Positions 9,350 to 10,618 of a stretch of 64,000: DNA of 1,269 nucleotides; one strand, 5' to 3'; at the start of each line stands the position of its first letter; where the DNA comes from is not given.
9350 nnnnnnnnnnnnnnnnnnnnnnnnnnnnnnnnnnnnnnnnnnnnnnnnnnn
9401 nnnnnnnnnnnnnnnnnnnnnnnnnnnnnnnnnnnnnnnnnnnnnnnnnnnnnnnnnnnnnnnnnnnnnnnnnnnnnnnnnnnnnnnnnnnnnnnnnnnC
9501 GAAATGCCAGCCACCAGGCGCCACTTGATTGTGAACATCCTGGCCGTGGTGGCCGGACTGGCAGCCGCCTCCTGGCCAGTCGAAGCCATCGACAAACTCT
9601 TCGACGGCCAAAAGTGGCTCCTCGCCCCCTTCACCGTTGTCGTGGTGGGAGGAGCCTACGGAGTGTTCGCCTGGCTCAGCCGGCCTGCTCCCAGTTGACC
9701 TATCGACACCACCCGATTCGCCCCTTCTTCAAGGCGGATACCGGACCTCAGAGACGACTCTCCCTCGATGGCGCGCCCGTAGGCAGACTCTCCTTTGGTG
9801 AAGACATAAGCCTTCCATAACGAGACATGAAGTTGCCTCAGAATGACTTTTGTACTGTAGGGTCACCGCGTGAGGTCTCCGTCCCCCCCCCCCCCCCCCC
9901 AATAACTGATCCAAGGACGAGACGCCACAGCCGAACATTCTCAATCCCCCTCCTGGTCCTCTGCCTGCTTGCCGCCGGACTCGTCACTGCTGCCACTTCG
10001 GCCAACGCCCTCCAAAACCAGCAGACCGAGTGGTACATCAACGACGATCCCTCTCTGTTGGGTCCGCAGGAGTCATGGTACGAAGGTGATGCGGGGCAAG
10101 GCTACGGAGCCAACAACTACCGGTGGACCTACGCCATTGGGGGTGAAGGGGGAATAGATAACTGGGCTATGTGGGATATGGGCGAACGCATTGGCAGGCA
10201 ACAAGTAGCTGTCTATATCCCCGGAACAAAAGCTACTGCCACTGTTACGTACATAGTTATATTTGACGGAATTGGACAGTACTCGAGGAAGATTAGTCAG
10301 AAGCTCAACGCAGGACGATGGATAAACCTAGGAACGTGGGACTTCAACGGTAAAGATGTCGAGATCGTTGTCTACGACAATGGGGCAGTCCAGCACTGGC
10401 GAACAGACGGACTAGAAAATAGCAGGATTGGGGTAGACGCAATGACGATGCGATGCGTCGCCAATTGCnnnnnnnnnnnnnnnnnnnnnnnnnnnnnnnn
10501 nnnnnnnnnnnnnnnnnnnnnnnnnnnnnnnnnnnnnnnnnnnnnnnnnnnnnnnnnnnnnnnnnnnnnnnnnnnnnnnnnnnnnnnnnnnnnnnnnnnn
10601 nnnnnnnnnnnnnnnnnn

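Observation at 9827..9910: C18 homopolymer inside the 5' coding region with stops waiting in both alternative frames: a candidate phase-variation switch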

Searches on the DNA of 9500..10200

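Call 41: search_rna_families(source=window, start=9500, end=10200, threshold=evalue, max_evalue=1)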
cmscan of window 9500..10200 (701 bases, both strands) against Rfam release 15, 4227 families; matches with E-value up to 1: 0.
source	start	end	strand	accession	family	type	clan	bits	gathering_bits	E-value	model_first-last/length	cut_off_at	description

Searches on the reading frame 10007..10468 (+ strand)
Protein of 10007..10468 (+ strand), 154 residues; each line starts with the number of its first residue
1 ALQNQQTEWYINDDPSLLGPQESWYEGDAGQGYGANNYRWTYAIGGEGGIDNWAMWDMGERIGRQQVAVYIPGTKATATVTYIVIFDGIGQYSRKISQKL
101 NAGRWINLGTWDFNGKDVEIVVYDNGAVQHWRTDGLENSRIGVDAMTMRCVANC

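Call 27: find_related_loci(query=A2, collection=genome_contigs, flank=3000)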
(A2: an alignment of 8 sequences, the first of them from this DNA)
Query A2 (154 aa) in genome_contigs; peptide patterns used: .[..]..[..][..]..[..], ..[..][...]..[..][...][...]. (x = any residue, [..] = any of these).
77 stretches matched a pattern; 24 encode a relative of the query (tblastn E <= 1e-3); 24 distinct loci.
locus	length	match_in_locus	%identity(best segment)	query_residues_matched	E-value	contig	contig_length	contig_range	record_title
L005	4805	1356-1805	55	3-154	2e-55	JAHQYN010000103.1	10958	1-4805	MAG: Acidimicrobiia bacterium isolate 11 NODE_7084_length_10958_cov_12.3051_ID_14167, whole genome shotgun sequence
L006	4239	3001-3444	55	5-154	2e-54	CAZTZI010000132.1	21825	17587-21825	MAG TPA_asm: uncultured Acidimicrobiales bacterium isolate SRP338948_co1_155 genome assembly, contig: k141_195563, whole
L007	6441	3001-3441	55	6-154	4e-54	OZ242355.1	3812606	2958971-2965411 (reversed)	MAG: Acidimicrobiales bacterium isolate 104998a1-4135-4d78-96d2-be0913496795 genome assembly, chromosome: 1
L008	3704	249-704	54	1-154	7e-51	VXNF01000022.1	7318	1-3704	MAG: Acidimicrobiia bacterium isolate SB0661_bin_55 NODE_5752_length_7318_cov_113.981137, whole genome shotgun sequence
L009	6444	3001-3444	53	5-154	2e-50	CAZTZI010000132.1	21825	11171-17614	MAG TPA_asm: uncultured Acidimicrobiales bacterium isolate SRP338948_co1_155 genome assembly, contig: k141_195563, whole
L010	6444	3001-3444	53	5-154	3e-50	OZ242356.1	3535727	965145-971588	MAG: Acidimicrobiales bacterium isolate 1ff3c0e0-a0fb-4382-b91d-522820076fd5 genome assembly, chromosome: 1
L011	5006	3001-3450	49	3-154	4e-49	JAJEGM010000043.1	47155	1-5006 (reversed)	MAG: Acidimicrobiia bacterium isolate p16x57bins.12 k141_71975, whole genome shotgun sequence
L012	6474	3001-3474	51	5-154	2e-48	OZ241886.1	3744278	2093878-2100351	MAG: Candidatus Aldehydirespiratoraceae bacterium isolate 67cb103c-45cd-4466-8c42-f27af5c96c61 genome assembly, chromoso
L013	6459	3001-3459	49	1-154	9e-48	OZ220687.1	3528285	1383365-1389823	MAG: Acidimicrobiales bacterium isolate 3e3f92a6-18ad-429f-812c-c77ddcffca8d genome assembly, chromosome: 1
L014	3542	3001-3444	50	5-154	4e-48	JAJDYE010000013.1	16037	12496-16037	MAG: Acidimicrobiia bacterium isolate jk18x27bins.72 k141_929375, whole genome shotgun sequence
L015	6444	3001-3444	49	5-154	2e-47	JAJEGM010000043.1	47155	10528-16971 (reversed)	MAG: Acidimicrobiia bacterium isolate p16x57bins.12 k141_71975, whole genome shotgun sequence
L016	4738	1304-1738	51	3-149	2e-47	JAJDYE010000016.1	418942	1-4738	MAG: Acidimicrobiia bacterium isolate jk18x27bins.72 k141_1085541, whole genome shotgun sequence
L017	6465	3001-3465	49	1-154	2e-47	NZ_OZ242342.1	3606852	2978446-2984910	MAG: Candidatus Poriferisodalis sp. isolate a2549d25-f2d1-4c7d-a938-4e3881139fc2 chromosome 1, complete sequence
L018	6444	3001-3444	49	5-154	3e-47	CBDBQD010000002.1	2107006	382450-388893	MAG: Acidimicrobiales bacterium isolate db1414f4-4500-4078-99cf-ff89edbfc6eb genome assembly, contig: contig_2, whole ge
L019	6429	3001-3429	51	5-149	4e-45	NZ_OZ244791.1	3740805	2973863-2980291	MAG: Candidatus Poriferisocius sp. isolate cde17ac8-0948-4364-bd42-6cfd40f4f062 chromosome 1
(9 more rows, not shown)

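Call 31: find_related_loci(query=A2, collection=metagenome_contigs, flank=1500)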
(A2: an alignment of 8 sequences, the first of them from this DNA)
Query A2 (154 aa) in metagenome_contigs; peptide patterns used: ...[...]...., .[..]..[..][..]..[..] (x = any residue, [..] = any of these).
194 stretches matched a pattern; 10 encode a relative of the query (tblastn E <= 1e-3); 10 distinct loci.
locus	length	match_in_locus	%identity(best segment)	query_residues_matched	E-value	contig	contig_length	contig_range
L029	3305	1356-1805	55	3-154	4e-56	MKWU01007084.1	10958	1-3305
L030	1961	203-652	55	3-154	4e-56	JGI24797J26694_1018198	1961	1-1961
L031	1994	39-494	52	1-154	2e-53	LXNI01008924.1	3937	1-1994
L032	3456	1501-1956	53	1-154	2e-51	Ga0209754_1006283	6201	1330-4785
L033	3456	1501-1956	53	1-154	2e-51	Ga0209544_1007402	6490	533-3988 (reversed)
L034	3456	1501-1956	53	1-154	3e-51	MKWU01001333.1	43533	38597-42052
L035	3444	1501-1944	47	5-154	5e-46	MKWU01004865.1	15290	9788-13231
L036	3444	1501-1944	47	5-154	5e-46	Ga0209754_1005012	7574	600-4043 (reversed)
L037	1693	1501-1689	56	5-67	6e-23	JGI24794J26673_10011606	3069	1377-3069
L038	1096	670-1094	59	6-149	1e-31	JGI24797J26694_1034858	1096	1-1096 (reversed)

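Call 64: predict_structure(alignment_id=A2)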
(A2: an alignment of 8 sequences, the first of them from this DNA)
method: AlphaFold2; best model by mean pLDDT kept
length: 154 residues; sequences in the alignment: 8
mean_pLDDT: 59.1   pTM: 0.60
mean pLDDT of the five models: 59.1, 58.6, 56.3, 56.3, 52.5
residues with pLDDT >= 90: 1; 70-90: 63; 50-70: 23; < 50: 67
segments of 3 or more residues with pLDDT < 50: 1-52, 126-140
pLDDT, mean of each block of 10 residues (from residue 1): 40 35 40 31 42 65 83 64 80 76 79 84 53 40 66 81
secondary structure, 60 per line:
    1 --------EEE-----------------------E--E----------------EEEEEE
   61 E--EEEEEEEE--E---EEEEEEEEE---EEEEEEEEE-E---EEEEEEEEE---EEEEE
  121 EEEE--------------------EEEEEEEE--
elements in order: E9-11 E55-61 E64-71 E78-86 E90-98 E104-112 E116-124 E145-152

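Call 67: fold_search(model_id=the predicted structure, library=pdb)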
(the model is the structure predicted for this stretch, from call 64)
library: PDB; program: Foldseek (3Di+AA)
matches with E <= 10: 1564; with E <= 0.001: 0
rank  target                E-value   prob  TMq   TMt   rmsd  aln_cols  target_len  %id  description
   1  2w46_A                4.6e-03  1.00  0.41  0.45   5.1       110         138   12  CBM35 from Cellvibrio japonicus Abf62 (released 2009-01-27)
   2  9eul                  4.6e-03  0.99  0.39  0.19   8.0       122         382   13  Cryo-EM structure of Staphylococcus aureus bacteriophage phi812 central spike protein - knob and petal domains (released 2025-04-09)
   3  3tyj                  4.9e-03  1.00  0.37  0.41   5.4       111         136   17  Bacillus collagen-like protein of anthracis P159S mutant (released 2012-03-14)
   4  6yf6_B                5.5e-03  0.99  0.35  0.38   5.8       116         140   13  EclA C-terminal domain; sugar-binding protein (released 2021-04-07)
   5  8jmq_A                5.8e-03  1.00  0.45  0.41   3.8       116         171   11  Crystal structure of hinokiresinol synthase (released 2023-12-20)
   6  2z5w                  6.2e-03  0.99  0.36  0.40   5.9       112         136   17  tBclA, a recombinant spore surface protein from Bacillus anthracis (released 2008-04-22)
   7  1wck                  6.5e-03  0.99  0.36  0.39   5.9       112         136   17  Crystal structure of the C-terminal domain of BclA, the major antigen of the exosporium of the Bacillus anthracis spore. (released 2005-10-25)
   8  8hhe_B                8.1e-03  1.00  0.46  0.12   3.4       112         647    8  Crystal structure of Cry5B from Bacillus thuringiensis at 4.5 A resolution (released 2022-12-07)
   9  3twi_A                8.6e-03  1.00  0.39  0.43   5.0       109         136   13  Variable Lymphocyte Receptor Recognition of the Immunodominant Glycoprotein of Bacillus anthracis Spores (released 2012-03-14)
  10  6yf6_A                8.6e-03  0.99  0.37  0.40   5.4       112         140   12  EclA C-terminal domain; sugar-binding protein (released 2021-04-07)
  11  4qaw_B                8.6e-03  0.97  0.33  0.12   5.4       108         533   11  Structure of modular Xyn30D from Paenibacillus barcinonensis (released 2014-10-08)
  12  6ueh                  9.1e-03  1.00  0.40  0.14   5.3       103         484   11  Crystal structure of a ruminal GH26 endo-beta-1,4-mannanase (released 2020-03-11)
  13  7byx_A                9.1e-03  1.00  0.35  0.15   5.6        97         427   18  Crystal structure of exo-beta-1,3-galactanase from Phanerochaete chrysosporium Pc1,3Gal43A E208A with beta-1,3-galacto (released 2020-11-04)
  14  4moa                  9.1e-03  1.00  0.39  0.12   4.9       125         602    6  Crystal structure of CRY4BA-R203Q TOXIN (released 2014-12-10)
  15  2cdo_C                9.1e-03  0.99  0.36  0.40   4.7       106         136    9  structure of agarase carbohydrate binding module in complex with neoagarohexaose (released 2006-02-16)
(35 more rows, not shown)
